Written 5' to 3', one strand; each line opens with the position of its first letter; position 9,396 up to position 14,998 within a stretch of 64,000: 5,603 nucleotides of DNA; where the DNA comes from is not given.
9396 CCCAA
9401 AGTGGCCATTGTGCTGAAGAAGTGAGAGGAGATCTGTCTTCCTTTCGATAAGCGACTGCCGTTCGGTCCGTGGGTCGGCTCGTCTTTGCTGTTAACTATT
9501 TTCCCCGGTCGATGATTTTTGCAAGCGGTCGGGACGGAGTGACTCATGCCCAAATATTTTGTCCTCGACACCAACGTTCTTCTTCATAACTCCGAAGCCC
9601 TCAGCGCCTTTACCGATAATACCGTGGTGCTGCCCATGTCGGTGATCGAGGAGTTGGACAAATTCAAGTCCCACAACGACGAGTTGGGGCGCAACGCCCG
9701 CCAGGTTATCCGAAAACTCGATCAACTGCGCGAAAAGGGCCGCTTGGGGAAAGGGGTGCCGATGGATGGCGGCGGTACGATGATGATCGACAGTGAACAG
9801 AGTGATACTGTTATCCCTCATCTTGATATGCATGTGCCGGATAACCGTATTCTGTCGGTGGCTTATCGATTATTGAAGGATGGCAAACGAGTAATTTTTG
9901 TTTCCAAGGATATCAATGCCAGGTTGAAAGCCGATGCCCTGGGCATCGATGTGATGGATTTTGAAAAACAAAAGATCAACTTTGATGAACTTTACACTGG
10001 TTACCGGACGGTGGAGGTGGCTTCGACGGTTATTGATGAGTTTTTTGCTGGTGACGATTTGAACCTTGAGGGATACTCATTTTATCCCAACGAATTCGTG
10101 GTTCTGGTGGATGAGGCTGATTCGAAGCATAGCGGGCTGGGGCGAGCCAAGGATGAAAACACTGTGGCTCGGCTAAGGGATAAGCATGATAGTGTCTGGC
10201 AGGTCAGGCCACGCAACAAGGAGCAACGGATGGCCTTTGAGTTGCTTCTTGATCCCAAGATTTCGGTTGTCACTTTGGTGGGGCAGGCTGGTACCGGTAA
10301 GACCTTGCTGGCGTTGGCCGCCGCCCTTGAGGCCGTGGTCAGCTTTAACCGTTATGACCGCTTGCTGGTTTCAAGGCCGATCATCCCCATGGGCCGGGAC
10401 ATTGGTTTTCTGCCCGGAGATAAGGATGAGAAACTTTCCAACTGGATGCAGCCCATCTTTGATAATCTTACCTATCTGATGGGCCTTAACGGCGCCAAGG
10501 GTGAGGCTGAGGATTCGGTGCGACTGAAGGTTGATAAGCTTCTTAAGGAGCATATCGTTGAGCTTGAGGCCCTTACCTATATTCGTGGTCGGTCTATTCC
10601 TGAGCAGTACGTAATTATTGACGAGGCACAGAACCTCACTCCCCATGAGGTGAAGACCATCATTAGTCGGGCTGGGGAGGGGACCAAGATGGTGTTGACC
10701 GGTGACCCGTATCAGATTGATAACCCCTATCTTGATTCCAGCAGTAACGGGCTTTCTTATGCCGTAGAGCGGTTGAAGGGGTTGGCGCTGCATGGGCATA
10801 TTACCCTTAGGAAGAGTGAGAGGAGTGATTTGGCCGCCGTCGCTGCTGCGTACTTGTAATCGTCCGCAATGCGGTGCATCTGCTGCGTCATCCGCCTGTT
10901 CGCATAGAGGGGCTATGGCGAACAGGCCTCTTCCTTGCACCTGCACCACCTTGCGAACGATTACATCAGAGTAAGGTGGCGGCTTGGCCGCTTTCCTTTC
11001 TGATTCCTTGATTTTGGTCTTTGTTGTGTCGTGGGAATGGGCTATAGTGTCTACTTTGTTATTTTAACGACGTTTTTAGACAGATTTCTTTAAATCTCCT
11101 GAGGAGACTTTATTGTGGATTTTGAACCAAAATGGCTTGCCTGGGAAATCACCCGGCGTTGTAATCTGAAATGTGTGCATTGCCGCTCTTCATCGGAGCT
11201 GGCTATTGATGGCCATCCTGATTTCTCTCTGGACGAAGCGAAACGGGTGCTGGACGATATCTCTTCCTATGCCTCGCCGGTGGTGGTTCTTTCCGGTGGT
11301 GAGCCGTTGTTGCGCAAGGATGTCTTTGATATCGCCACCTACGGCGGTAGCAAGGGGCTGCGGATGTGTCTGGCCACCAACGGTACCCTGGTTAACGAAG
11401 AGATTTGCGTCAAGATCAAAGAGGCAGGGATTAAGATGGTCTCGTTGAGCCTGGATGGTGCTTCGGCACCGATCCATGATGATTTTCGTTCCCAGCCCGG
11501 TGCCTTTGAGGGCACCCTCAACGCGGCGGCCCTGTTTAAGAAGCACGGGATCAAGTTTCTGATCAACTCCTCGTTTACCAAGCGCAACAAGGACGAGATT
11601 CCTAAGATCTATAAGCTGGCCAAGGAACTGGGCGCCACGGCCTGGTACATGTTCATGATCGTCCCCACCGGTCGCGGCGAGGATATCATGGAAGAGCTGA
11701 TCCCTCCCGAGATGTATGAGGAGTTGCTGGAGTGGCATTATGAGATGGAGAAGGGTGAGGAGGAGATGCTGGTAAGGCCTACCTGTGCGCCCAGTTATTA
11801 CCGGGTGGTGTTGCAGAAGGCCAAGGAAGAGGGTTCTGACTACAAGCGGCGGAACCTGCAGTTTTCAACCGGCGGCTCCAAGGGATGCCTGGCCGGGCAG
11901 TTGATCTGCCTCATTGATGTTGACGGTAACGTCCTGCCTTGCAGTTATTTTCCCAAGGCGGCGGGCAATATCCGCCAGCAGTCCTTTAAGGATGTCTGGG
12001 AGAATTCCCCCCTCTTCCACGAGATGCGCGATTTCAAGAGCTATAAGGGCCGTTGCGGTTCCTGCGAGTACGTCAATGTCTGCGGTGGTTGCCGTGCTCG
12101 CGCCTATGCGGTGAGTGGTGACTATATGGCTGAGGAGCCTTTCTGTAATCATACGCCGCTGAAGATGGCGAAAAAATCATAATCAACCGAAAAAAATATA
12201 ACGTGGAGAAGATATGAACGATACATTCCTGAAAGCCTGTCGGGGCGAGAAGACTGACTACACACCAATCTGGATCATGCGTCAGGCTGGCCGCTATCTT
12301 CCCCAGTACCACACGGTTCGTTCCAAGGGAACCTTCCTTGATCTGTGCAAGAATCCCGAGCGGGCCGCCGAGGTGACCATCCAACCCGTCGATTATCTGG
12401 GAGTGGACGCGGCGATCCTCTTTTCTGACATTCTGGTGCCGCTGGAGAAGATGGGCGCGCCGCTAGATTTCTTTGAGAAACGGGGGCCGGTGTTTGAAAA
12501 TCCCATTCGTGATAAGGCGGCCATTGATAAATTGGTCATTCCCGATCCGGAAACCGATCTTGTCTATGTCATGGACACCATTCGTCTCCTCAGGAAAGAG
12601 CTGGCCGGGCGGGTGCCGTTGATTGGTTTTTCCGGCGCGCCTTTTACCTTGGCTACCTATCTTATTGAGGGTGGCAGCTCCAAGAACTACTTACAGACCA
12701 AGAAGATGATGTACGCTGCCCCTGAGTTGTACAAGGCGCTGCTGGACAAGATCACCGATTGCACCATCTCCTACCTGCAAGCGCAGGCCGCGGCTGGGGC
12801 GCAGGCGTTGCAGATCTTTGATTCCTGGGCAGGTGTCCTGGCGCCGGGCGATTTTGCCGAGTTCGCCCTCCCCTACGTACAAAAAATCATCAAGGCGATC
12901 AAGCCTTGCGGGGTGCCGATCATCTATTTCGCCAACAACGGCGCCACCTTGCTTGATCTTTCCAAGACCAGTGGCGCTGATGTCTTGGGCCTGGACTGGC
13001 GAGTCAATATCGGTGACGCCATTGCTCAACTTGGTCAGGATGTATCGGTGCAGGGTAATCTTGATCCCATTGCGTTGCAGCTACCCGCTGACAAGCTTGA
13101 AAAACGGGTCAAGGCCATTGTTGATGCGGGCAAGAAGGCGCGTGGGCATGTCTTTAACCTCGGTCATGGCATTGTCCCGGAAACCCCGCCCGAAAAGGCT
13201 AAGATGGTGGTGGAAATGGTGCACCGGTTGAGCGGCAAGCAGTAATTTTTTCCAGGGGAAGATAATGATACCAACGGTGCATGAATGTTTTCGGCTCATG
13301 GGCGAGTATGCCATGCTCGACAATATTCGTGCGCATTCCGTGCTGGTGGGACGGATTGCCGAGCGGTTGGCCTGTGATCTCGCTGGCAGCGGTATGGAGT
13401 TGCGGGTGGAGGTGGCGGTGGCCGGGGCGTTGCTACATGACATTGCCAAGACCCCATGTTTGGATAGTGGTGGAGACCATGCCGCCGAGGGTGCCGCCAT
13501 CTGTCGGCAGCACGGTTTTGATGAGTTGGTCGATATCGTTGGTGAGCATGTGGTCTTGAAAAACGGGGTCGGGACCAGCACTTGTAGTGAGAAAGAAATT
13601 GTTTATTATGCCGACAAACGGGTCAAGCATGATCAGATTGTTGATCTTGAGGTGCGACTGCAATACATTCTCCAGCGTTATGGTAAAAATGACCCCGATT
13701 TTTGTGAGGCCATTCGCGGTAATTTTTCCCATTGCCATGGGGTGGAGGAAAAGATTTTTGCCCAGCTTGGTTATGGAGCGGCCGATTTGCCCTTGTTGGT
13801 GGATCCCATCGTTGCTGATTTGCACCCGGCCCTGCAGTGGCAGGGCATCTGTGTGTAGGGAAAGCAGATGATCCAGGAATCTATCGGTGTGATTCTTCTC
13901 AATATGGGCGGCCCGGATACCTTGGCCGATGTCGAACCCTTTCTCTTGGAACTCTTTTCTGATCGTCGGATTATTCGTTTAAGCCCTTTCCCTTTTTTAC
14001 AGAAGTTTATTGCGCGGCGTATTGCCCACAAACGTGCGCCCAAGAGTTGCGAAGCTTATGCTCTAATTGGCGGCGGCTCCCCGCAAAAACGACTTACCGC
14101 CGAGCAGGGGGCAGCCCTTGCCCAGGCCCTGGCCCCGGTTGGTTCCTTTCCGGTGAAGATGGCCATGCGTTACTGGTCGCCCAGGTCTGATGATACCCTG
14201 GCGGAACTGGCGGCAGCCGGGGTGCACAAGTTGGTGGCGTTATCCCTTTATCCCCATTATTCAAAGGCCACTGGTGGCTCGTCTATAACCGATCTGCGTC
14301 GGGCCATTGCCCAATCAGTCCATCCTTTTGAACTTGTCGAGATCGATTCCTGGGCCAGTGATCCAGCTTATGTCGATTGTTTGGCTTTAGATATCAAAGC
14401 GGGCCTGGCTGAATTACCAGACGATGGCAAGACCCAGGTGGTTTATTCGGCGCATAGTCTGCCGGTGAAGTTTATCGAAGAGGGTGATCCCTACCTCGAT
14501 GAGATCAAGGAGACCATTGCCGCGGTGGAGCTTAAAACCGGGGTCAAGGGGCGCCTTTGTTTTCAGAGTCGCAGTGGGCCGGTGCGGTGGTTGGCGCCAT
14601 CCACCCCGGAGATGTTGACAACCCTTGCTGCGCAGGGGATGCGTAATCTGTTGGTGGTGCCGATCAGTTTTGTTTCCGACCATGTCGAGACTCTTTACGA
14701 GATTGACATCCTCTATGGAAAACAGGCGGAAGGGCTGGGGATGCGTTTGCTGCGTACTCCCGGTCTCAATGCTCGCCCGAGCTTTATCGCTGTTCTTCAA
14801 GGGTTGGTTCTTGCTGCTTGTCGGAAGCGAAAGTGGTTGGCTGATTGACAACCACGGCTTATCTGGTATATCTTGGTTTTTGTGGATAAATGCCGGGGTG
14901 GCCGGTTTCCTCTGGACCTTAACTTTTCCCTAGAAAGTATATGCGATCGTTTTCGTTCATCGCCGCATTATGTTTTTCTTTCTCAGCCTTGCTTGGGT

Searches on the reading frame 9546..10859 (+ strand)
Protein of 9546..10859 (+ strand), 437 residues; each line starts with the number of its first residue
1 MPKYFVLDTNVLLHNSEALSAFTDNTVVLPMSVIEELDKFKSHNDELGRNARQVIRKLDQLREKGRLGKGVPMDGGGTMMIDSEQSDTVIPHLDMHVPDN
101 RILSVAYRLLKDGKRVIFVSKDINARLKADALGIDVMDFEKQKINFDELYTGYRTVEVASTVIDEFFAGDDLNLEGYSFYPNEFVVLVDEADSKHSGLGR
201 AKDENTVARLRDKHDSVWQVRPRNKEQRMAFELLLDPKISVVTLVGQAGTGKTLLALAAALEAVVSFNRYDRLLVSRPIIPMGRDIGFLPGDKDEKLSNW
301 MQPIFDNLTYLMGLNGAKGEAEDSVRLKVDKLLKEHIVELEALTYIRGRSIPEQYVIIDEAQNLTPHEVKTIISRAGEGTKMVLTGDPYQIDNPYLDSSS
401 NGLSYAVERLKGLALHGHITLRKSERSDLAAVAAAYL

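Call 20: search_protein_families(library=pfam, proteins=[window:9546-10859:+], max_evalue=0.00001)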
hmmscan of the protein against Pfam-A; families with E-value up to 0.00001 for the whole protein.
window:9546-10859:+ (437 aa): 4 families
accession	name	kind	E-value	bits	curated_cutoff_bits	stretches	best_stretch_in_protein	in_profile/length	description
PF02562.22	PhoH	-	3e-49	167.7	27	1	220-424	2-189/205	PhoH-like protein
PF13638.12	PIN_4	-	7.5e-33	114.1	21.9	1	5-139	1-131/132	PIN domain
PF13604.12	AAA_30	-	2.2e-09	37.8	27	0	350-391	86-128/191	AAA domain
PF13401.12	AAA_22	-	5.8e-06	27.1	27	0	241-390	7-125/130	AAA domain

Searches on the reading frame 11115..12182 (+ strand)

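Call 20: search_protein_families(library=pfam, proteins=[window:11115-12182:+], max_evalue=0.00001)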
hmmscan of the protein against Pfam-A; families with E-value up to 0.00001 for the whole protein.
window:11115-12182:+ (355 aa): 2 families
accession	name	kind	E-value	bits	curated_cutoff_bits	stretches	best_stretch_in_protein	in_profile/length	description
PF04055.27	Radical_SAM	-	6.1e-24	85.5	29.5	1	11-168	2-165/166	Radical SAM superfamily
PF13186.11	SPASM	-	1.5e-10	41.6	21.5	1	258-317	1-66/67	Iron-sulfur cluster-binding domain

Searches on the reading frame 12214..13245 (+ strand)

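Call 20: search_protein_families(library=pfam, proteins=[window:12214-13245:+], max_evalue=0.00001)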
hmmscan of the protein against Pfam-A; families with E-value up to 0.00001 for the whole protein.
window:12214-13245:+ (343 aa): 1 family
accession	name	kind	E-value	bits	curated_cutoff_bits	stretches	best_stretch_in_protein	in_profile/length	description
PF01208.23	URO-D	-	7.5e-138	459.7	23.9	1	2-338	3-345/346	Uroporphyrinogen decarboxylase (URO-D)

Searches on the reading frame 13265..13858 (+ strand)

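Call 20: search_protein_families(library=pfam, proteins=[window:13265-13858:+], max_evalue=0.00001)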
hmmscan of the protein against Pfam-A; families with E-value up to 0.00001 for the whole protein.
window:13265-13858:+ (197 aa): 1 family
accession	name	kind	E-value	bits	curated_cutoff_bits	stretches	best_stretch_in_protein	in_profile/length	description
PF01966.28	HD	-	1.2e-12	48.6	22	1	23-118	3-112/116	HD domain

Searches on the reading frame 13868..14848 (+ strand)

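Call 20: search_protein_families(library=pfam, proteins=[window:13868-14848:+], max_evalue=0.00001)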
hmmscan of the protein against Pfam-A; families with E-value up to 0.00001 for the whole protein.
window:13868-14848:+ (326 aa): 1 family
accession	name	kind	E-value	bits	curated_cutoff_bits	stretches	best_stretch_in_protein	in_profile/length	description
PF00762.24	Ferrochelatase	-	6.9e-99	331.2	27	1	6-315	2-314/317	Ferrochelatase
